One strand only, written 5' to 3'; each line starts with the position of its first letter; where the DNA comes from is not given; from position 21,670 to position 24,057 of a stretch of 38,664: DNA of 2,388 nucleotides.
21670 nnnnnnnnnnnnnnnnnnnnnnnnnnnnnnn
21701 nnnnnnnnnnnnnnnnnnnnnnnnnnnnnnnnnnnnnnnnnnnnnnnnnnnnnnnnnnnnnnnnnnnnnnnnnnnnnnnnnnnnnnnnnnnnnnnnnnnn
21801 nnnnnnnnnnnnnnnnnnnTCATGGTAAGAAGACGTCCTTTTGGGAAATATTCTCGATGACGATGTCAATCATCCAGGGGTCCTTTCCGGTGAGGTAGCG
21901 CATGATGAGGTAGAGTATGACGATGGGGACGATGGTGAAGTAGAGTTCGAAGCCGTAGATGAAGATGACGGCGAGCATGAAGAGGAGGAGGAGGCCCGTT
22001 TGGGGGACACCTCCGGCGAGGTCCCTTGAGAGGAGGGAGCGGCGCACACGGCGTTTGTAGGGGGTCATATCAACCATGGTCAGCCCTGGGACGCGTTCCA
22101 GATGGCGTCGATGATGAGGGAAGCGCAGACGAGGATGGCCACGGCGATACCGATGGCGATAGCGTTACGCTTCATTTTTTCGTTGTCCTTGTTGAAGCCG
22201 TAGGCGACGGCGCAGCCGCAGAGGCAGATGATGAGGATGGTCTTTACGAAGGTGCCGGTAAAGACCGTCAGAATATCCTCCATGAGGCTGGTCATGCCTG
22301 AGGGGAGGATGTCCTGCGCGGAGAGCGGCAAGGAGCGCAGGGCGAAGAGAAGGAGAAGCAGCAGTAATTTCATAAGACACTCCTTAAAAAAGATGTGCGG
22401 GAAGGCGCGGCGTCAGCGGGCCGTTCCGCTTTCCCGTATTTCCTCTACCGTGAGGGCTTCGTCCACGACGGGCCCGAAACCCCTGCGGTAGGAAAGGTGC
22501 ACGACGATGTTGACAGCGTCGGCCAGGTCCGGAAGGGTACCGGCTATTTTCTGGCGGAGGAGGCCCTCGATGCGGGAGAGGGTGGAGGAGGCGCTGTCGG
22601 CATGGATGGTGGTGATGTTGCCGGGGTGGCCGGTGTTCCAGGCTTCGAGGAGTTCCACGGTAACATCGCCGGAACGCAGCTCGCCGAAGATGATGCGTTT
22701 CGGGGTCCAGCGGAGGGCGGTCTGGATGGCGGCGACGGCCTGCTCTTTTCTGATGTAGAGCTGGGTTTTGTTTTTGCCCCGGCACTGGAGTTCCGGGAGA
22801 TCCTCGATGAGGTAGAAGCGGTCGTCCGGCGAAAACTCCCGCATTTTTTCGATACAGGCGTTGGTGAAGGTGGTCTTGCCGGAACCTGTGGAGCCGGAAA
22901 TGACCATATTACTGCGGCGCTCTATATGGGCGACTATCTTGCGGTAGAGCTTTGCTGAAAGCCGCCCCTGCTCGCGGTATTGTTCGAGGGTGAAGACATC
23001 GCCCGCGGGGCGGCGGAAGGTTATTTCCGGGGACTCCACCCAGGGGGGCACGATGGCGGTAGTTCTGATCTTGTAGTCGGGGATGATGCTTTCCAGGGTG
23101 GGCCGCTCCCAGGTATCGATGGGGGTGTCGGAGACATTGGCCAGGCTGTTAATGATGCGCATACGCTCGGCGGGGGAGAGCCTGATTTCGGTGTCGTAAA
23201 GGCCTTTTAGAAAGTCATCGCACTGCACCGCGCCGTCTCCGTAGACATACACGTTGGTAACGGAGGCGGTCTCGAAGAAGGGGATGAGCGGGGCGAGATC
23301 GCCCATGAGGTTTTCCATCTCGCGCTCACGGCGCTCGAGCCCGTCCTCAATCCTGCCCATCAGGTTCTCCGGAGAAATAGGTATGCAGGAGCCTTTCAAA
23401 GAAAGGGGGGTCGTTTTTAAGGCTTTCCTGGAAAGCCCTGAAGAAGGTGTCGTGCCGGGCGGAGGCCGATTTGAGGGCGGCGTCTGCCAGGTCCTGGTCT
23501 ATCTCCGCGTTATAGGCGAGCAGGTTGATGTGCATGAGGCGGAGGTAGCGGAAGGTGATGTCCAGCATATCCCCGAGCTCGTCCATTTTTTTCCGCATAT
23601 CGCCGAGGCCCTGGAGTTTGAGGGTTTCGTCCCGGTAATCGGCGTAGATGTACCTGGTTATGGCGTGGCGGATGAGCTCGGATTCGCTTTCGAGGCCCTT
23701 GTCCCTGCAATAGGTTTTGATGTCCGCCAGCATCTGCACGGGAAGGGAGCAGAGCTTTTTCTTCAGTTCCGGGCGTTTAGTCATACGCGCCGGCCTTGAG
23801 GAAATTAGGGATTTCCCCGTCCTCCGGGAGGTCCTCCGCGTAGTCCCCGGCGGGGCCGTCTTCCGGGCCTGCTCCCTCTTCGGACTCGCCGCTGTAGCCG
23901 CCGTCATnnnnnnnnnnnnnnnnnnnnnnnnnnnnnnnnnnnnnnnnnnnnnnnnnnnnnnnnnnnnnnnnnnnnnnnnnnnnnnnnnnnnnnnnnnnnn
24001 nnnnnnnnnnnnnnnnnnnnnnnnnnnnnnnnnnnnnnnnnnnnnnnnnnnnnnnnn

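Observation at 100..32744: Perfect 20-bp direct repeats plus matching arm-type motifs delimit a 32.6-kb integrative conjugative element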

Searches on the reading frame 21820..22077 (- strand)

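Call 12: search_protein_families(library=pfam, proteins=[window:21820-22077:-], max_evalue=0.01)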
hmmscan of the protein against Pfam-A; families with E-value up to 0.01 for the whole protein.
window:21820-22077:- (85 aa): 1 family
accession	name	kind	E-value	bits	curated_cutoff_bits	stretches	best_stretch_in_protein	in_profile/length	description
PF05101.18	VirB3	-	4.5e-06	27.3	23.9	1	23-74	17-68/84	Type IV secretory pathway, VirB3-like protein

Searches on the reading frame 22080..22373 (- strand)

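Call 12: search_protein_families(library=pfam, proteins=[window:22080-22373:-], max_evalue=0.01)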
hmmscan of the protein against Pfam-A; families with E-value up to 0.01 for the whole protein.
window:22080-22373:- (97 aa): 1 family
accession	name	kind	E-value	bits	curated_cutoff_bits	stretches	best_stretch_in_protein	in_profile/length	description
PF04956.18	TrbC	-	1.2e-10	41.9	27.9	1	3-91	14-98/98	TrbC/VIRB2 pilin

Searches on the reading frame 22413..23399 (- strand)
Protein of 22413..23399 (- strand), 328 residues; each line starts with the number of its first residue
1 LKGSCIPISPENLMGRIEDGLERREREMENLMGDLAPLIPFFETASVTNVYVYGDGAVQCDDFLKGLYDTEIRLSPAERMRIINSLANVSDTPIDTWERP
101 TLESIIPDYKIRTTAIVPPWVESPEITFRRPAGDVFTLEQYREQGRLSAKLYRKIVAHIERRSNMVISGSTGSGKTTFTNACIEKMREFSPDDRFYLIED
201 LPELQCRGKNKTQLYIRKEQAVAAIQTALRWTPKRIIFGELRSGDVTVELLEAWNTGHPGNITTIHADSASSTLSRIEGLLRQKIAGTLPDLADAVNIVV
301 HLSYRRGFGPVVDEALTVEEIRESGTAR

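Call 12: search_protein_families(library=pfam, proteins=[window:22413-23399:-], max_evalue=0.01)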
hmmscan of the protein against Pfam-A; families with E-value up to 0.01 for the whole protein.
window:22413-23399:- (328 aa): 8 families
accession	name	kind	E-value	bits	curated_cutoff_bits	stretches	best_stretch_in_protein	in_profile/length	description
PF00437.27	T2SSE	-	9e-25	87.5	24.9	1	119-300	101-273/370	Type II/IV secretion system protein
PF04851.21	ResIII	-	0.00049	20.5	22.5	1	151-221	11-82/164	Type III restriction enzyme, res subunit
PF20720.3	nSTAND3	-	0.0015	18.7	27.2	1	150-203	5-56/155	Novel STAND NTPase 3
PF13245.12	AAA_19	-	0.0024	18.5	25.1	1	154-196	3-45/134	AAA domain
PF13555.12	AAA_29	-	0.0037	17.4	27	1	154-182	14-42/61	P-loop containing region of AAA domain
PF07693.20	KAP_NTPase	-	0.0041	16.9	20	1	148-210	5-48/293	KAP family P-loop domain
PF02367.23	TsaE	-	0.0065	16.9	26.6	0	150-186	9-45/128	Threonylcarbamoyl adenosine biosynthesis protein TsaE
PF01580.24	FtsK_SpoIIIE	-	0.0083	16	24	0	159-183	35-60/221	FtsK/SpoIIIE family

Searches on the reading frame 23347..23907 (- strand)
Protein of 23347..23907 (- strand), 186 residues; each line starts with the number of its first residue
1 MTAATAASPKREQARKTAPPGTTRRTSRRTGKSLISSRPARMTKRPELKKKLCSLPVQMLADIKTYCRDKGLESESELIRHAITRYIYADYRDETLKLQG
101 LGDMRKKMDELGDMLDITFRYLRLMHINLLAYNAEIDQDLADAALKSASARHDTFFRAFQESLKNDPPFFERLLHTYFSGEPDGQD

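Call 12: search_protein_families(library=pfam, proteins=[window:23347-23907:-], max_evalue=0.01)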
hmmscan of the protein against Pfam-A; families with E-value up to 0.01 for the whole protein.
window:23347-23907:- (186 aa): 0 families

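Call 70: search_protein_families(library=ncbifam, proteins=[window:23347-23907:-], max_evalue=0.01)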
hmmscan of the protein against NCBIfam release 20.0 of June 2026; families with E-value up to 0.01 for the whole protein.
window:23347-23907:- (186 aa): 2 families
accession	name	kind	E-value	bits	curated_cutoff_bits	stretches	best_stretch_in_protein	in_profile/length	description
NF053762.1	aCcr1_fam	equivalog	0.00075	19.3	60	1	59-87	11-38/38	aCcr1 family cell cycle regulator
NF002169.0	PRK01002.1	subfamily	0.0016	18.3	111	1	48-89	4-45/141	nickel responsive regulator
